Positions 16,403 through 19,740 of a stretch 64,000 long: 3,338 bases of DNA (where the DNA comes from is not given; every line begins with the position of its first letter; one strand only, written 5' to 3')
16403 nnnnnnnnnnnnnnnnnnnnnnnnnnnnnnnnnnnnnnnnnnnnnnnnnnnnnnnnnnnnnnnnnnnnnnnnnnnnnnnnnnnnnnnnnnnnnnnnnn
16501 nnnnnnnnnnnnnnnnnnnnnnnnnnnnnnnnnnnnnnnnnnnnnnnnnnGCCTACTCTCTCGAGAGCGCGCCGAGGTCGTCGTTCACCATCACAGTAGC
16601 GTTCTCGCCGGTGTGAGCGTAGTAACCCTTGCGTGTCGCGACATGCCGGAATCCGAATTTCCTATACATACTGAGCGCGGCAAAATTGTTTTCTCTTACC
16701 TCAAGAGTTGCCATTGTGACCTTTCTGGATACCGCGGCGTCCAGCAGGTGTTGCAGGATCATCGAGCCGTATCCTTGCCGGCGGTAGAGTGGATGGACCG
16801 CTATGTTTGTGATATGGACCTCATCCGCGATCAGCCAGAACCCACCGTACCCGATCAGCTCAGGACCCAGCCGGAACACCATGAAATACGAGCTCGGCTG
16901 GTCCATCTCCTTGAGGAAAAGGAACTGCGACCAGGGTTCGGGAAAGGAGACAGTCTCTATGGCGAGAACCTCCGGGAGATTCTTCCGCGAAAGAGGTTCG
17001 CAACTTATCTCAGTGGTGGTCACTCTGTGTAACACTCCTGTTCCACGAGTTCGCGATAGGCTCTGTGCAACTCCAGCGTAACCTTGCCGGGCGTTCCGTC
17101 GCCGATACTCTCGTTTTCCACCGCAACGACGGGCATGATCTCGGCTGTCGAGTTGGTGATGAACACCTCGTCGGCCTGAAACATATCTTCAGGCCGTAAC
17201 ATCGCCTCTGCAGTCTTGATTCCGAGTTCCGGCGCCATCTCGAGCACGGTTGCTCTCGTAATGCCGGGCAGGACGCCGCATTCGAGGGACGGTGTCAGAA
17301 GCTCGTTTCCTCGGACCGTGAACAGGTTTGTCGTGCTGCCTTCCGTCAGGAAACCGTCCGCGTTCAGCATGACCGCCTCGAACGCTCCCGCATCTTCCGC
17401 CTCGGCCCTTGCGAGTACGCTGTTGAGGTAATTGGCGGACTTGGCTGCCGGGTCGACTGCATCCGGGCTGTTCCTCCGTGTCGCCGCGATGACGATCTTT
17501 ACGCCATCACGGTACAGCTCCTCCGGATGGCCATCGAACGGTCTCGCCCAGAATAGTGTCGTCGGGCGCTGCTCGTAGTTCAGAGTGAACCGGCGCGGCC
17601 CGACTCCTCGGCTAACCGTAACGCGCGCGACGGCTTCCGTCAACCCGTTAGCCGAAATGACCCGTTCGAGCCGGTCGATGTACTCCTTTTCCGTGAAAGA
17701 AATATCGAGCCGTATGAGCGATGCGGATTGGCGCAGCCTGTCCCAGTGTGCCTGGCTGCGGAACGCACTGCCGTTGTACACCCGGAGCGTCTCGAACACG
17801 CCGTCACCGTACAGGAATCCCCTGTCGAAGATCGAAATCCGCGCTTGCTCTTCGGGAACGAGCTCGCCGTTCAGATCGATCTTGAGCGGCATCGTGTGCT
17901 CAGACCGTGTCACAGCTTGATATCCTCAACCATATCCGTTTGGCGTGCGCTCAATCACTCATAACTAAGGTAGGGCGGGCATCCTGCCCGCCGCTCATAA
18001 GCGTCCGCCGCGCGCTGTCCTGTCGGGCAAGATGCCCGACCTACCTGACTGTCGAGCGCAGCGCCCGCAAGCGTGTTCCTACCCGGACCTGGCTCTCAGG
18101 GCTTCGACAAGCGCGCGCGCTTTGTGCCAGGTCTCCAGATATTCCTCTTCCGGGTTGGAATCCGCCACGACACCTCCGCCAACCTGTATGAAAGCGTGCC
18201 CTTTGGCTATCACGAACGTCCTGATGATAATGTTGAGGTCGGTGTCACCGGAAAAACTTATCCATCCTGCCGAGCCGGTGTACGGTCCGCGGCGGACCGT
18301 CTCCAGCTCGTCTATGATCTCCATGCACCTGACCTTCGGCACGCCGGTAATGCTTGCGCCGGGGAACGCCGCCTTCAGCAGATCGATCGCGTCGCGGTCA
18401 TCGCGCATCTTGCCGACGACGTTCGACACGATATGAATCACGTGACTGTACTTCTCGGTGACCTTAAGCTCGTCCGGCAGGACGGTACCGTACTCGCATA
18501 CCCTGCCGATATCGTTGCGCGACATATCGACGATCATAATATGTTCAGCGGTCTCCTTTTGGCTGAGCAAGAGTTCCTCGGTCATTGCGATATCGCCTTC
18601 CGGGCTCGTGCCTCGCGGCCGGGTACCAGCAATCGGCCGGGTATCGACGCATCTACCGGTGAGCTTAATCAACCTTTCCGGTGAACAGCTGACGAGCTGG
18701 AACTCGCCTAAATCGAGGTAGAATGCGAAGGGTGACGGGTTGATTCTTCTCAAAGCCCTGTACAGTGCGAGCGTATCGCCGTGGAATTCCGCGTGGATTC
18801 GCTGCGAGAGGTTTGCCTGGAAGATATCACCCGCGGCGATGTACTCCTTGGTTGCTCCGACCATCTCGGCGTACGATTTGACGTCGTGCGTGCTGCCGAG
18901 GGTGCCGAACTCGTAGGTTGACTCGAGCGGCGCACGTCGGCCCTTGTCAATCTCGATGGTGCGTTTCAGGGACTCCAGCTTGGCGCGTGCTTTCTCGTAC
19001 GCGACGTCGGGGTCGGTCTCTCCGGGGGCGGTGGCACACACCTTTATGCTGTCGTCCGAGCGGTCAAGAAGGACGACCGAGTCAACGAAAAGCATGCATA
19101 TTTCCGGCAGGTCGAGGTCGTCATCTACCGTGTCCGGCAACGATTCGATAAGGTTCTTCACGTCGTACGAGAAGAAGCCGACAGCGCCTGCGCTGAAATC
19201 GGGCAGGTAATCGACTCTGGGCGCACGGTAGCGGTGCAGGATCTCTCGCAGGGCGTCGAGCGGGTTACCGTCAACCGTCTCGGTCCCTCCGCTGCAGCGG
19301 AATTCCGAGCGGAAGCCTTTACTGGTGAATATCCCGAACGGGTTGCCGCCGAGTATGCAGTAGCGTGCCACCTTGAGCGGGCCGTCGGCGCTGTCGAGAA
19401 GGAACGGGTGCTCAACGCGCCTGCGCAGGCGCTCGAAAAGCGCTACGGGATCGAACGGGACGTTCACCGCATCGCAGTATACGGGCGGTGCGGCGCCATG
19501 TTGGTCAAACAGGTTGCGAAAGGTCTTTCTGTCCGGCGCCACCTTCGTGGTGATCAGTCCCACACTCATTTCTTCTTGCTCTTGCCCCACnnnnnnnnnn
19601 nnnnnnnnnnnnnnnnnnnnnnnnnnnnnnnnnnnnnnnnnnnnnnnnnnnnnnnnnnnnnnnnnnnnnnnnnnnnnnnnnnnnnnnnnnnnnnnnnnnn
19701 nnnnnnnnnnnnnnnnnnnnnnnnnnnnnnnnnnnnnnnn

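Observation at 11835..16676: Foreign two-gene cassette sits exactly at the novel junction of a ~0.8-1.1-kb segmental duplication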

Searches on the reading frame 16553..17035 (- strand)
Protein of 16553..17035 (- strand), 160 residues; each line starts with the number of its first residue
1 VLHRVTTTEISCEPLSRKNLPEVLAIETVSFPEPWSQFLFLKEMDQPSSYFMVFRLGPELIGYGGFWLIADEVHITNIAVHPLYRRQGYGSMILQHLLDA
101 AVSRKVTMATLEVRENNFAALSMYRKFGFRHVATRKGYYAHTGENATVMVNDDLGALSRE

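Call 5: search_protein_families(library=pfam, proteins=[window:16553-17035:-], max_evalue=0.01)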
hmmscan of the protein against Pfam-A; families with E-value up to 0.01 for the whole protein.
window:16553-17035:- (160 aa): 9 families
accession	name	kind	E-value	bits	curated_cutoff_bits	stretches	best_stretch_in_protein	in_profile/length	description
PF00583.31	Acetyltransf_1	-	8.4e-22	78.1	20.7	1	22-129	3-116/116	Acetyltransferase (GNAT) family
PF13508.13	Acetyltransf_7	-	4.9e-15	56.1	27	1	48-130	2-83/84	Acetyltransferase (GNAT) domain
PF13673.13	Acetyltransf_10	-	2e-13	50.8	23.6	1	41-133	23-111/128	Acetyltransferase (GNAT) domain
PF13527.13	Acetyltransf_9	-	7.8e-08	32.8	25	1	74-131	74-126/127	Acetyltransferase (GNAT) domain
PF08445.16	FR47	-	1.7e-07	31.6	22.1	1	74-133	23-81/86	FR47-like protein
PF13302.13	Acetyltransf_3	-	3.2e-06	28.3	25.4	1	42-130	46-138/138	Acetyltransferase (GNAT) domain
PF13718.12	GNAT_acetyltr_2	-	0.0008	19.3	24.6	0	74-100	98-124/229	GNAT acetyltransferase 2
PF24553.2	Rv0428c_C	-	0.0059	16.7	27.2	1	74-131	161-217/224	Probable histone acetyltransferase Rv0428c C-terminal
PF13480.13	Acetyltransf_6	-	0.0096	16.5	22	0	52-108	75-131/143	Acetyltransferase (GNAT) domain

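Call 41: search_protein_families(library=ncbifam, proteins=[window:16553-17035:-], max_evalue=0.01)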
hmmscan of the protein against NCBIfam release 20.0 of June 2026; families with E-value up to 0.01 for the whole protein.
window:16553-17035:- (160 aa): 23 families
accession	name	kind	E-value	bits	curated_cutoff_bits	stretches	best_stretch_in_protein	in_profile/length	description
TIGR01575.1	rimI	equivalog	6.4e-37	126.7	86.4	1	20-149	2-132/132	ribosomal protein S18-alanine N-acetyltransferase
NF007025.1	PRK09491.1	equivalog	1.8e-23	83.1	173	1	13-150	4-142/145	ribosomal protein S18-alanine N-acetyltransferase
TIGR03585.1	PseH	equivalog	5.4e-08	33.1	93.1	1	38-149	41-153/156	UDP-4-amino-4,6-dideoxy-N-acetyl-beta-L-altrosamine N-acetyltransferase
NF002959.0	PRK03624.1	equivalog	2.5e-07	30.5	124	1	74-132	74-132/147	GNAT family acetyltransferase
NF049894.1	CG3035_N_ac_Glu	equivalog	4.4e-07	29.4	280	1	75-131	235-291/300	N-acetylglutamate synthase, CG3035 family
NF053587.1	SpmdActasePaiA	equivalog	1.2e-06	28.4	250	1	70-144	88-162/172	spermidine/spermine N(1)-acetyltransferase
NF040501.1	resist_ArsN2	equivalog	1.2e-06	28.2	125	1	39-132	14-104/133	arsenic resistance N-acetyltransferase ArsN2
TIGR03448.1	mycothiol_MshD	equivalog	3.3e-06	26.6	163.1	1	48-104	45-103/294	mycothiol synthase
NF000487.1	stat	exception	3.8e-06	26.5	420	1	71-143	103-175/189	streptothricin N-acetyltransferase STAT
NF040503.1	resist_ArsN1a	equivalog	4.9e-06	26.4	170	1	78-150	82-154/159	arsinothricin resistance N-acetyltransferase ArsN1 family A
NF007807.0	PRK10514.1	equivalog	1.5e-05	25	134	1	65-133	64-126/147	acetyltransferase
NF007853.0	PRK10562.1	equivalog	4.7e-05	23.6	125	1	65-149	61-138/146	N-acetyltransferase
NF000359.1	sat3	exception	6.1e-05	23.2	360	1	44-136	66-159/180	streptothricin N-acetyltransferase Sat3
NF000360.1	sat4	exception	0.00011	22.4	380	1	74-145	98-169/180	streptothricin N-acetyltransferase Sat4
TIGR03103.1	trio_acet_GNAT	equivalog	0.00029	19.5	569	1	77-134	160-217/547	N-acetylglutaminylglutamine synthetase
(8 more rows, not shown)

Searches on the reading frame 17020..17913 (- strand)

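Call 5: search_protein_families(library=pfam, proteins=[window:17020-17913:-], max_evalue=0.01)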
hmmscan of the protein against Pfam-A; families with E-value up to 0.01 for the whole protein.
window:17020-17913:- (297 aa): 1 family
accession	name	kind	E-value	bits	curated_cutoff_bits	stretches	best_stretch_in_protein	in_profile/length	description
PF01063.24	Aminotran_4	-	1.6e-63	215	28.5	1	38-264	1-222/223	Amino-transferase class IV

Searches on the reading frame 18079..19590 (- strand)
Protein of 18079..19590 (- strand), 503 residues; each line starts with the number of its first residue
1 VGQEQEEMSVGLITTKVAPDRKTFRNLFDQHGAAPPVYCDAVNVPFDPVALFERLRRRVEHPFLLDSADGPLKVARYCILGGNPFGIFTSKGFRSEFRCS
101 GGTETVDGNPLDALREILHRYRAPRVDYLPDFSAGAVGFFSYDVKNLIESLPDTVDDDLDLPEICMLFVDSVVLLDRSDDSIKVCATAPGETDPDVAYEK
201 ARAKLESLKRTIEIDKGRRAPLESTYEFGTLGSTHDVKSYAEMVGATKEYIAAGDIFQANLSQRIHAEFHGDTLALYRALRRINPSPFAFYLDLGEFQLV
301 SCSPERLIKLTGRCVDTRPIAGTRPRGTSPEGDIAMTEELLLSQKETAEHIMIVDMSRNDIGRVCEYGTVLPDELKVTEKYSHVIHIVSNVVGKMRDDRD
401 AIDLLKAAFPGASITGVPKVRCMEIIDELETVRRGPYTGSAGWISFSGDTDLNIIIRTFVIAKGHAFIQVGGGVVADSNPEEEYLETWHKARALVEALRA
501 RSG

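Call 5: search_protein_families(library=pfam, proteins=[window:18079-19590:-], max_evalue=0.01)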
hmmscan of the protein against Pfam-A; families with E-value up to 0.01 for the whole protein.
window:18079-19590:- (503 aa): 2 families
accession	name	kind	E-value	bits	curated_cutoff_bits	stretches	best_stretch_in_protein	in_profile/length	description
PF00425.24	Chorismate_bind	-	1.1e-87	294.2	27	1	238-490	3-257/257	chorismate binding enzyme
PF04715.19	Anth_synt_I_N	-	1.7e-26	93.6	23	1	47-181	4-137/140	Anthranilate synthase component I, N terminal region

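Call 70: find_related_loci(query=window:18079-19590:-, collection=genome_contigs, flank=6000)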
Query window:18079-19590:- (503 aa) in genome_contigs; peptide patterns used: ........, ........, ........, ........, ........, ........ (x = any residue, [..] = any of these).
85 stretches matched a pattern; 24 encode a relative of the query (tblastn E <= 1e-3); 24 distinct loci.
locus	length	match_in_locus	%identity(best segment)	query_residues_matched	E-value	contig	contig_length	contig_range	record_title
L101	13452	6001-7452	59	12-499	0e+0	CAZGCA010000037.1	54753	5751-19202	MAG TPA_asm: uncultured bacterium isolate SRP068000_co1_623 genome assembly, contig: NODE_485_length_54753_cov_10.459468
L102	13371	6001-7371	58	36-499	2e-166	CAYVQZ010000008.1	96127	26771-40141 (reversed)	MAG TPA_asm: uncultured bacterium isolate binchicken_co17_451 genome assembly, contig: NODE_671_length_96127_cov_26.7835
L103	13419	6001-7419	57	26-499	1e-165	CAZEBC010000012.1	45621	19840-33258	MAG TPA_asm: uncultured bacterium isolate binchicken_co107_64 genome assembly, contig: NODE_2039_length_45621_cov_11.172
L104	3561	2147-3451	59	63-498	5e-169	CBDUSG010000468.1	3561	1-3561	MAG TPA_asm: uncultured bacterium isolate SRR22302348_concoct_115 genome assembly, contig: ERZ25073597.19534, whole geno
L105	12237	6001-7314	58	61-499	7e-160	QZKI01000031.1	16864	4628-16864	MAG: Candidatus Abyssobacteria bacterium SURF_17 Ga0104751_1004966, whole genome shotgun sequence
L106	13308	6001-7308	59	63-499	2e-159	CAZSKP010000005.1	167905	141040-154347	MAG TPA_asm: uncultured bacterium isolate binchicken_co294_12 genome assembly, contig: NODE_146_length_167905_cov_7.4172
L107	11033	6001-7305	59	63-498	2e-156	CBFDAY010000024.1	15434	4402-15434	MAG TPA_asm: uncultured bacterium isolate SRR26215683_metabat2_66 genome assembly, contig: ERZ25073488.1304, whole genom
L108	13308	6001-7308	57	63-499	5e-156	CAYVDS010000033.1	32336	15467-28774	MAG TPA_asm: uncultured bacterium isolate binchicken_co232_148 genome assembly, contig: NODE_2348_length_32336_cov_4.647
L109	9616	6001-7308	57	63-499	8e-156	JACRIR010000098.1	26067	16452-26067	MAG: Candidatus Poribacteria bacterium isolate NC_groundwater_1808_Pr3_B-0.1um_54_35 SR-2_scaffold_141_1111808, whole ge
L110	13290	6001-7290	43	38-490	2e-106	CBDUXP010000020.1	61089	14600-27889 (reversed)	MAG TPA_asm: uncultured bacterium isolate SRR22302371_binner123_Refined_25 genome assembly, contig: ERZ26661859.196, who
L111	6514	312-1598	39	61-496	4e-88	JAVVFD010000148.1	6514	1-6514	MAG: bacterium isolate TamC13-38 NODE_148_length_6514_cov_3.504583, whole genome shotgun sequence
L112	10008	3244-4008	41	238-492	1e-53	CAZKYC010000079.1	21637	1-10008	MAG TPA_asm: uncultured bacterium isolate SRP141376_co3_53 genome assembly, contig: NODE_6506_length_21637_cov_9.537809,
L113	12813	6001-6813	40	224-494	3e-53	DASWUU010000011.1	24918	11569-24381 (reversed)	MAG TPA_asm: Steroidobacteraceae bacterium isolate SMAG_U3611 k141_226075, whole genome shotgun sequence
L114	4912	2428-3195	41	240-488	1e-47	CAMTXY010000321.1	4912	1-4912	MAG: uncultured actinobacterium isolate G04_MAG_00037 genome assembly, contig: G04_MAG_00037_000000000187, whole genome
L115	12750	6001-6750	41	246-495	2e-47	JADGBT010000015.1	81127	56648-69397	MAG: Magnetococcales bacterium isolate nW5bin1 nW5_bin1_NODE_15_length_81127_cov_36.348716, whole genome shotgun sequenc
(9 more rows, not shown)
